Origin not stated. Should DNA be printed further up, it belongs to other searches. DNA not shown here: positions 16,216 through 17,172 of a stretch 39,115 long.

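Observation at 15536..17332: HNH homing-endonuclease gene nested antisense, in exact codon register, inside an uninterrupted subtilase ORF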

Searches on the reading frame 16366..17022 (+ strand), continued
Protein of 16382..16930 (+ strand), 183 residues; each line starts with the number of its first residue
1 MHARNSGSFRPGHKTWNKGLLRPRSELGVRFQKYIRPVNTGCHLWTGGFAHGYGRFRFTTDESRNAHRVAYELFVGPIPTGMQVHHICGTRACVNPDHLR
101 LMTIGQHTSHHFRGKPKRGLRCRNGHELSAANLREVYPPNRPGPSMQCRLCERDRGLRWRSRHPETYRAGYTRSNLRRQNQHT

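Call 53: fold_search(model_id=the predicted structure, library=pdb)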
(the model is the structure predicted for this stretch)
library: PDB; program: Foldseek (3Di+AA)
matches with E <= 10: 62; with E <= 0.001: 0
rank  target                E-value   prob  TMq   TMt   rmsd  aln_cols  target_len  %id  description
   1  1evw_A                6.2e-03  0.92  0.28  0.31  11.6       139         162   16  L116A MUTANT OF THE HOMING ENDONUCLEASE I-PPOI COMPLEXED TO HOMING SITE DNA. (released 2000-08-03)
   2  2o6m_A                8.0e-03  0.85  0.27  0.29  12.0       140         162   16  H98Q mutant of the homing endonuclease I-PPOI complexed with DNA (released 2007-10-30)
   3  1u3e_M                1.0e-02  1.00  0.28  0.30   7.5        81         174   20  DNA binding and cleavage by the HNH homing endonuclease I-HmuI (released 2004-08-31)
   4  1a74_A                1.3e-02  0.77  0.26  0.29  13.5       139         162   19  I-PPOL HOMING ENDONUCLEASE/DNA COMPLEX (released 1998-06-22)
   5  1cyq_A                2.3e-02  0.72  0.27  0.29  12.0       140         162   16  INTRON ENCODED HOMING ENDONUCLEASE I-PPOI (H98A)/DNA HOMING SITE COMPLEX (released 1999-11-19)
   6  9xvd_A                6.5e-02  0.97  0.34  0.35   6.0       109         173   17  Crystal structure of NFIC homodimer bound to DNA (released 2025-12-31)
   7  8ydb_J                3.5e-01  0.51  0.23  0.13   8.6        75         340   23  Type I-FHNH Cascade-dsDNA intermediate complex (released 2024-07-31)
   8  5mey_A                6.8e-01  0.35  0.26  0.36   6.0        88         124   14  Crystal structure of Smad4-MH1 bound to the GGCGC site. (released 2017-11-15)
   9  8co1_A1               8.8e-01  0.05  0.12  0.04  17.9       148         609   12  Type II Secretion System (released 2024-04-10)
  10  8w1p_G                1.0e+00  0.14  0.18  0.11   6.9        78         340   17  Structure of Selenomonas sp. Cascade (SsCascade) (released 2024-08-07)
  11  8z0l_F                1.7e+00  0.18  0.21  0.13   6.7        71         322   15  Cryo-EM structure of Cas8-HNH system at partial R-loop state (released 2024-10-02)
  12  2a20_MODEL_1_A        2.4e+00  0.23  0.15  0.38   3.6        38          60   18  Solution structure of Rim2 Zinc Finger Domain (released 2005-08-16)
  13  8fm1_F                2.7e+00  0.08  0.14  0.08  11.4        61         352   16  Structure of CBASS Cap5 from Pseudomonas syringae in the absence of a ligand (apo form dimer) (released 2024-02-07)
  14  9siu_A                2.9e+00  0.15  0.23  0.13   7.7        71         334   25  Type I-F_HNH variant Cascade bound to dsDNA, HNH domain in outwards position (released 2026-02-18)
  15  8iuf_B4               2.9e+00  0.01  0.10  0.10  25.6       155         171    8  Cryo-EM structure of Euglena gracilis super-complex I+III2+IV, composite (released 2024-02-28)
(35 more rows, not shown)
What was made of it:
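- On HNH_3 / His-Me finger endonuclease: The best PDB matches are I-PpoI and I-HmuI, but with E 6e-3 to 1e-2 and TM about 0.3 (call 53).
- Closest known: Group I intron-encoded HNH enzymes such as I-HmuI. Same: I-HmuI is among the best structural matches (call 53).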

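Call 62: find_related_loci(query=window:16382-16930:+, collection=genome_contigs, flank=4000)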
Query window:16382-16930:+ (183 aa) in genome_contigs; peptide patterns used: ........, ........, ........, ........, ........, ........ (x = any residue, [..] = any of these).
74 stretches matched a pattern, but none encodes a relative of the query by tblastn (E <= 1e-3).

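Call 82: find_related_loci(query=A5, collection=viral_contigs, flank=3000)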
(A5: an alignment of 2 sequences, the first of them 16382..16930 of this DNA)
Query A5 (183 aa) in viral_contigs; peptide patterns used: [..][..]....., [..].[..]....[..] (x = any residue, [..] = any of these).
50 stretches matched a pattern; 1 encode a relative of the query (tblastn E <= 1e-3); 1 distinct loci.
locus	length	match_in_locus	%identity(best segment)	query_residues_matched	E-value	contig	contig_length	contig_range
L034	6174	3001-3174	40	53-107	8e-8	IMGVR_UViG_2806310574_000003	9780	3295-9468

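Call 83: find_related_loci(query=A5, collection=genome_contigs, flank=3000)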
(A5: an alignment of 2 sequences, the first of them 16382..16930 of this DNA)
Query A5 (183 aa) in genome_contigs; peptide patterns used: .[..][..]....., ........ (x = any residue, [..] = any of these).
105 stretches matched a pattern; 1 encode a relative of the query (tblastn E <= 1e-3); 1 distinct loci.
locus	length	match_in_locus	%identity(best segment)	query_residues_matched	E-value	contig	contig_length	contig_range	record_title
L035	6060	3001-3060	65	44-63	8e-6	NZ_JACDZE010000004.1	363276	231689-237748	Moheibacter lacus strain BDHS18 scaffold4-size363276, whole genome shotgun sequence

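Call 92: get_annotated_region(hit=H1, flank=400)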
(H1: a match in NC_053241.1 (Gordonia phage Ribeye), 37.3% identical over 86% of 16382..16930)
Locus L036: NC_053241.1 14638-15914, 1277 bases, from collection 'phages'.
description: Gordonia phage Ribeye, complete genome.
organism: Gordonia phage Ribeye (NCBI taxid 2250417)
taxonomy: Viruses; Duplodnaviria; Heunggongvirae; Uroviricota; Caudoviricetes; Kroosvirus; Kroosvirus ribeye
host: Gordonia terrae 3612; source: soil; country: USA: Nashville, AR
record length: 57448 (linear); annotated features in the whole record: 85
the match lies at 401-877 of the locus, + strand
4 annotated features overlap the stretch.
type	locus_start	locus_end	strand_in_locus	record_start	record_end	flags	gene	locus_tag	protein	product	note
CDS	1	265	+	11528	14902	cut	18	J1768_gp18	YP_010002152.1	head maturation protease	capsid maturation protease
CDS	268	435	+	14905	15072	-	19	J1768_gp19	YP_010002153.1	hypothetical protein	-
CDS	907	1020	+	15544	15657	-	20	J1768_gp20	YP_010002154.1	hypothetical protein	-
CDS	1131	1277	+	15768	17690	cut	21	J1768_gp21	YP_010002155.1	major head protein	major capsid protein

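Call 93: get_annotated_region(hit=H5, flank=400)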
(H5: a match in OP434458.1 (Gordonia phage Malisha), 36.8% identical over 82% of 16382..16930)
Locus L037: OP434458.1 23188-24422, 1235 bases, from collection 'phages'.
description: Gordonia phage Malisha, complete genome.
organism: Gordonia phage Malisha (NCBI taxid 2985316)
taxonomy: Viruses; Duplodnaviria; Heunggongvirae; Uroviricota; Caudoviricetes; Langleyhallvirinae
host: Gordonia terrae 3612; source: soil; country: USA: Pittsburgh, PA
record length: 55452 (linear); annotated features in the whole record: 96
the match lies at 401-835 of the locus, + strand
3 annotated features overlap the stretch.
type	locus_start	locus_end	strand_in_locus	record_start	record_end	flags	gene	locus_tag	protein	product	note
CDS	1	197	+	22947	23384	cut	28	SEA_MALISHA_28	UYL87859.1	membrane protein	-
CDS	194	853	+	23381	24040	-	29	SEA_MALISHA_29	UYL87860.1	HNH endonuclease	-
CDS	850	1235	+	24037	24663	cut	30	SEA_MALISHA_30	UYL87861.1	lysin B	-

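Call 94: get_annotated_region(hit=H6, flank=400)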
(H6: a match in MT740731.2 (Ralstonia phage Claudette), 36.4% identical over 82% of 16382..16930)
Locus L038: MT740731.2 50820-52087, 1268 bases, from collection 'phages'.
description: Ralstonia phage Claudette, complete genome.
organism: Ralstonia phage Claudette (NCBI taxid 2759721)
taxonomy: Viruses; Duplodnaviria; Heunggongvirae; Uroviricota; Caudoviricetes; Gervaisevirus; Gervaisevirus claudettte
host: Ralstonia pseudosolanacearum I-15 (MT014); source: tomato plant greenhouse; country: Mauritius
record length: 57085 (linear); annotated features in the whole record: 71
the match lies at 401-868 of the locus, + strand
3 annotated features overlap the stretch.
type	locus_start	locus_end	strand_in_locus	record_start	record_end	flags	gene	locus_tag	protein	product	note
CDS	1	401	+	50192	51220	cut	-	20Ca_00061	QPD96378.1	hypothetical protein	-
CDS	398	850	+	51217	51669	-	-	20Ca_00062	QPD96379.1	hypothetical protein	-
CDS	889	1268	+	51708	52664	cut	-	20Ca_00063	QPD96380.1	hypothetical protein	-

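Call 95: get_annotated_region(hit=H11, flank=400)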
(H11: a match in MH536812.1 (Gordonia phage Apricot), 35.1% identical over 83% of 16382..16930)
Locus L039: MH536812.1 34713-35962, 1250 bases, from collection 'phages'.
description: Gordonia phage Apricot, complete genome.
organism: Gordonia phage Apricot (NCBI taxid 2250319)
taxonomy: Viruses; Duplodnaviria; Heunggongvirae; Uroviricota; Caudoviricetes; Apricotvirus; Apricotvirus apricot
host: Gordonia terrae 3612; source: soil; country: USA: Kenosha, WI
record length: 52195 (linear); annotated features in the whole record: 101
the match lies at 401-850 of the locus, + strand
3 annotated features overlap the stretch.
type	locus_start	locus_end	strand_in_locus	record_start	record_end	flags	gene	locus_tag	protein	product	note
CDS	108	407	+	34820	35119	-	53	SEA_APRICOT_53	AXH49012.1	immunity repressor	-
CDS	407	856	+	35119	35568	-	54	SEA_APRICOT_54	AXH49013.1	HNH endonuclease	-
CDS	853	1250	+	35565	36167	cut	55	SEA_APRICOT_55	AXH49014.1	hypothetical protein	-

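Call 96: get_annotated_region(hit=H14, flank=400)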
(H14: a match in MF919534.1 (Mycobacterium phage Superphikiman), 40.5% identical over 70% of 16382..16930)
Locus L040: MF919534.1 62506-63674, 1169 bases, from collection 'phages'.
description: Mycobacterium phage Superphikiman, complete genome.
organism: Mycobacterium phage Superphikiman (NCBI taxid 2041551)
taxonomy: Viruses; Duplodnaviria; Heunggongvirae; Uroviricota; Caudoviricetes; Omegavirus; Omegavirus courthouse
host: Mycobacterium smegmatis mc2 155; source: soil; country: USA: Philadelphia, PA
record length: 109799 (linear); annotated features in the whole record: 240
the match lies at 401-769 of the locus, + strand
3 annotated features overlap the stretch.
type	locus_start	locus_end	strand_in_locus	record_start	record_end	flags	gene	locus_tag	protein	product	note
CDS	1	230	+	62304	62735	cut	-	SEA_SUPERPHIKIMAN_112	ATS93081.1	hypothetical protein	-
CDS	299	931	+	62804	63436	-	-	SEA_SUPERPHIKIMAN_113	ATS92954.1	HNH endonuclease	-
CDS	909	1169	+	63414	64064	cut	-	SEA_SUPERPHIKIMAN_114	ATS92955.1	DNA methyltransferase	DNA methylase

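Call 97: get_annotated_region(hit=H20, flank=400)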
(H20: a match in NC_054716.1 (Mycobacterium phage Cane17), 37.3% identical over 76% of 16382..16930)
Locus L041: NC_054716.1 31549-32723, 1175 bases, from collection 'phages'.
description: Mycobacterium phage Cane17, complete genome.
organism: Mycobacterium phage Cane17 (NCBI taxid 2301548)
taxonomy: Viruses; Duplodnaviria; Heunggongvirae; Uroviricota; Caudoviricetes; Ceeclamvirinae; Bixzunavirus; Bixzunavirus cane17
host: Mycobacterium smegmatis mc2 155; source: soil; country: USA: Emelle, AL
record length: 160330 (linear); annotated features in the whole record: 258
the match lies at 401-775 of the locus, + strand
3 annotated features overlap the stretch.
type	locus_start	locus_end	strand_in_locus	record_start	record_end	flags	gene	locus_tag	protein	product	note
CDS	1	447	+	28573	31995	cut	76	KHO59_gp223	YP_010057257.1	hypothetical protein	-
CDS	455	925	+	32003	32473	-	77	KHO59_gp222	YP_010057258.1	HNH endonuclease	-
CDS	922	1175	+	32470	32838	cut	78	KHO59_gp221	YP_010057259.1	hypothetical protein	-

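Call 98: get_annotated_region(hit=H22, flank=400)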
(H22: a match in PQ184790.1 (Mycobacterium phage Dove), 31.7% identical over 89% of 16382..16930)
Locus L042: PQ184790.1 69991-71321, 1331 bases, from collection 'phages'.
description: Mycobacterium phage Dove, complete genome.
organism: Mycobacterium phage Dove (NCBI taxid 3251032)
taxonomy: Viruses; Duplodnaviria; Heunggongvirae; Uroviricota; Caudoviricetes
host: Mycobacterium smegmatis mc2 155; source: soil; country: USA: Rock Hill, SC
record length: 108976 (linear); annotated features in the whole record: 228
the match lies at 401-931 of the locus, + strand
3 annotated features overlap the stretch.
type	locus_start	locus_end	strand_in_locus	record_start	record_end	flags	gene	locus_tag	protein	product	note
CDS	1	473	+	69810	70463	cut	122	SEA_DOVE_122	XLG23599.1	DNA primase/polymerase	-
CDS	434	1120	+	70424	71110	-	123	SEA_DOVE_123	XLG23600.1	HNH endonuclease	-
CDS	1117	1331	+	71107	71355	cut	124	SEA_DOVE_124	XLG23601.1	hypothetical protein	-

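Call 99: get_annotated_region(hit=H34, flank=400)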
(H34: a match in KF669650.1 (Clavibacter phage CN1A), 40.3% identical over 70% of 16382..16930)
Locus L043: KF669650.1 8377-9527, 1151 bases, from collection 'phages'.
description: Clavibacter phage CN1A, complete genome.
organism: Clavibacter phage CN1A (NCBI taxid 1406793)
taxonomy: Viruses; Duplodnaviria; Heunggongvirae; Uroviricota; Caudoviricetes; Cinunavirus; Cinunavirus CN1A
host: Clavibacter michiganensis CN18-4; source: -; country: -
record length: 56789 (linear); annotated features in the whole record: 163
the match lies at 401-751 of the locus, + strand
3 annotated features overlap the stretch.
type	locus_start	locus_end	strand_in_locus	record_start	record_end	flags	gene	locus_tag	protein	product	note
CDS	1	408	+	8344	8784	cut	-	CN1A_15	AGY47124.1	hypothetical protein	-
regulatory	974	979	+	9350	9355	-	-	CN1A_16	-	ribosome_binding_site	-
CDS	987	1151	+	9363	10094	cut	-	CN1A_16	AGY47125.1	hypothetical protein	-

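Call 100: get_annotated_region(hit=H36, flank=400)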
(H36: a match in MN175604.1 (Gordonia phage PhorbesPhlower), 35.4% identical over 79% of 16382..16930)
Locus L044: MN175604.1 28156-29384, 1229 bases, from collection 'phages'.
description: Gordonia phage PhorbesPhlower, complete genome.
organism: Gordonia phage PhorbesPhlower (NCBI taxid 2596973)
taxonomy: Viruses; Duplodnaviria; Heunggongvirae; Uroviricota; Caudoviricetes; Luckytenvirus
host: Gordonia terrae 3612; source: soil; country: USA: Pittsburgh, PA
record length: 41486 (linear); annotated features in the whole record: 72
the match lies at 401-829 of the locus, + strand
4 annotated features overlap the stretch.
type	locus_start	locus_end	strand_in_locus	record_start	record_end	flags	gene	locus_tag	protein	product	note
CDS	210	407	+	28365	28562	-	37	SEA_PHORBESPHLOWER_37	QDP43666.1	helix-turn-helix DNA-binding domain protein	-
CDS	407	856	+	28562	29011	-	38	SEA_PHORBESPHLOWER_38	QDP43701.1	HNH endonuclease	-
CDS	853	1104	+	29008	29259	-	39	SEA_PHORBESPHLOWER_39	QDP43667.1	hypothetical protein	-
CDS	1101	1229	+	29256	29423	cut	40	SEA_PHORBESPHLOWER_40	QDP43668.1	hypothetical protein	-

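Call 101: get_annotated_region(hit=H37, flank=400)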
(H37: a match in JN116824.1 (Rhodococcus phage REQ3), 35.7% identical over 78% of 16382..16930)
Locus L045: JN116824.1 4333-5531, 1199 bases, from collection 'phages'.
description: Rhodococcus phage REQ3, complete genome.
organism: Rhodococcus phage REQ3 (NCBI taxid 1109714)
taxonomy: Viruses; Duplodnaviria; Heunggongvirae; Uroviricota; Caudoviricetes
host: Rhodococcus equi; source: wastewater; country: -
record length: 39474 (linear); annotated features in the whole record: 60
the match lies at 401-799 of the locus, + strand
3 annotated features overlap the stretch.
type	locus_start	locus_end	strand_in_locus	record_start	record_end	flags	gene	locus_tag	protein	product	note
CDS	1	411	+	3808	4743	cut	-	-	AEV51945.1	endonuclease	Orf9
CDS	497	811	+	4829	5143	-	-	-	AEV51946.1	endonuclease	Orf10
CDS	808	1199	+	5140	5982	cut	-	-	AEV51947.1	Rect-like protein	Orf11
